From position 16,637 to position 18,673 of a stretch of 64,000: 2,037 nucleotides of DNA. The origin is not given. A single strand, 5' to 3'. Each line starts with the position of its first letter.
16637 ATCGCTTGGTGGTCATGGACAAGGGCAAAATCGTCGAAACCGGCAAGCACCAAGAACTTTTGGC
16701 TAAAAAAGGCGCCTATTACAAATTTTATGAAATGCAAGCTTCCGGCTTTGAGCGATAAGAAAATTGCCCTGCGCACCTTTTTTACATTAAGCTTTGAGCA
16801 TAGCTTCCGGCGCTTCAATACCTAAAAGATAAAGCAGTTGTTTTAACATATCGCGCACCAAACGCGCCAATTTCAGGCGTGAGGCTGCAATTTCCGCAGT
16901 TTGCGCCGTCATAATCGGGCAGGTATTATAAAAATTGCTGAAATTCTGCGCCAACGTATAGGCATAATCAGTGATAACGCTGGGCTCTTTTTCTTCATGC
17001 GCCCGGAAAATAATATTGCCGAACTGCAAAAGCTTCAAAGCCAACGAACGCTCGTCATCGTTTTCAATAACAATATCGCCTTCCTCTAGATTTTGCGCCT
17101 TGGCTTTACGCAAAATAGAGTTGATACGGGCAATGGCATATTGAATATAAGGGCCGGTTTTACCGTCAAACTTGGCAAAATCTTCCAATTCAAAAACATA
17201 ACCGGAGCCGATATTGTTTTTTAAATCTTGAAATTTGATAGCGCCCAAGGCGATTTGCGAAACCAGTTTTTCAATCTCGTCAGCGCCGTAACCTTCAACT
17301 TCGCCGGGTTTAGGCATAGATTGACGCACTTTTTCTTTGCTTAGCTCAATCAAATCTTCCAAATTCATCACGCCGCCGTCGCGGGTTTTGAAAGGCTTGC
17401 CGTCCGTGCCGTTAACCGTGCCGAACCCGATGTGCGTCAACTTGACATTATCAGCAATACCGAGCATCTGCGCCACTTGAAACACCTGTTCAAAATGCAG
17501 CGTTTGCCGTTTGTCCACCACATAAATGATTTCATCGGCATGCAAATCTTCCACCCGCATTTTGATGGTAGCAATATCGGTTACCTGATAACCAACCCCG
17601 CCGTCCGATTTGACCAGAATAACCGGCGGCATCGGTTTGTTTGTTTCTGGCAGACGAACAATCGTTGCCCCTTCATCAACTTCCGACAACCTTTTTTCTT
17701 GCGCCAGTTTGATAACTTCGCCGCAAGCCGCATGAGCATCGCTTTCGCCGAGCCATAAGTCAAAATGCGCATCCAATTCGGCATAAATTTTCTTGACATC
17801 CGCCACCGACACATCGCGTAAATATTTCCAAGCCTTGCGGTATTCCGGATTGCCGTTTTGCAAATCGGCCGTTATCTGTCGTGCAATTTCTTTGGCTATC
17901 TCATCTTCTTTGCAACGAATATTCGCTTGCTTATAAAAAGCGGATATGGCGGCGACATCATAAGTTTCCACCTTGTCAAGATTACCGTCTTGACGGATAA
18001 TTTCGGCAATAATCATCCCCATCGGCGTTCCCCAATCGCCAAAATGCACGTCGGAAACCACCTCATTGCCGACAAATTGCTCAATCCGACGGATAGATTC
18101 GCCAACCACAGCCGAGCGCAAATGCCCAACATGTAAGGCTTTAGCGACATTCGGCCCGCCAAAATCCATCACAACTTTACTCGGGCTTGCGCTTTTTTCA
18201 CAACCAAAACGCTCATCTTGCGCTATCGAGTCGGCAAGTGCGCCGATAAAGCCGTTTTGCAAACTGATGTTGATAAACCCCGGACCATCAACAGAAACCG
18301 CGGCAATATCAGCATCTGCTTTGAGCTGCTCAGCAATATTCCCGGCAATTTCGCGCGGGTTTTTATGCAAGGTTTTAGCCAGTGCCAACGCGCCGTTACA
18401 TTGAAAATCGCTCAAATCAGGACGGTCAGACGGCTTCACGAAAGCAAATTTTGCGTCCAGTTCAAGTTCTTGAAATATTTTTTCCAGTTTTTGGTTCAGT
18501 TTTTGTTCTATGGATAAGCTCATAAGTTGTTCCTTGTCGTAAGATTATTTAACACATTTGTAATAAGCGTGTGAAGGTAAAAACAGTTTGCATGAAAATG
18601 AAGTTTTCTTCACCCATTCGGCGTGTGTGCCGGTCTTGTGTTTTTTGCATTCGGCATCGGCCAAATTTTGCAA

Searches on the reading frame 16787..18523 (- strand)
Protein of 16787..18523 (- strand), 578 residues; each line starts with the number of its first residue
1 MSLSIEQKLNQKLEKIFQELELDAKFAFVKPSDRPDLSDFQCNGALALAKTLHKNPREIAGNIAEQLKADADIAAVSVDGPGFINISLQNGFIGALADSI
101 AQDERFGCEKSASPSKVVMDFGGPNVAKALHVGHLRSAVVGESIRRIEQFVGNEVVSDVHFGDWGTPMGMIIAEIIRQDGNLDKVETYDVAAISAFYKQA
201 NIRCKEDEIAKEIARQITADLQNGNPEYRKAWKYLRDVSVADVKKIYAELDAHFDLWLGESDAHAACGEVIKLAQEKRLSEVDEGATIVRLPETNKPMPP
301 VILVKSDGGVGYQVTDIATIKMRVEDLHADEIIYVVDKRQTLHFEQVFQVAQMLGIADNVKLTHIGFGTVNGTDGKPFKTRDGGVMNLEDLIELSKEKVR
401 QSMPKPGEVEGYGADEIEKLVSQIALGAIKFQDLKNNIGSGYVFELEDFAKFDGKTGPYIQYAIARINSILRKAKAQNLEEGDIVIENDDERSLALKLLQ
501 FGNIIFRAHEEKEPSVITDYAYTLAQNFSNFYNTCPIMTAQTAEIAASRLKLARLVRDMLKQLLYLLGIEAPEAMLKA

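Call 76: search_protein_families(library=pfam, proteins=[window:16787-18523:-], max_evalue=0.01)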
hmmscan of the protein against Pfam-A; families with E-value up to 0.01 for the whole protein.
window:16787-18523:- (578 aa): 3 families
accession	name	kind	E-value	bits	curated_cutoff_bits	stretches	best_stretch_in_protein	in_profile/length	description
PF00750.26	tRNA-synt_1d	-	1.5e-88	297.6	23.3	1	101-445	7-348/349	tRNA synthetases class I (R), catalytic domain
PF05746.21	DALR_1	-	4.5e-33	114.3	22.3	1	460-575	1-117/117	DALR anticodon binding domain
PF03485.21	Arg_tRNA_synt_N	-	3.1e-22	79.4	21.5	1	5-88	3-85/85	Arginyl tRNA synthetase N terminal domain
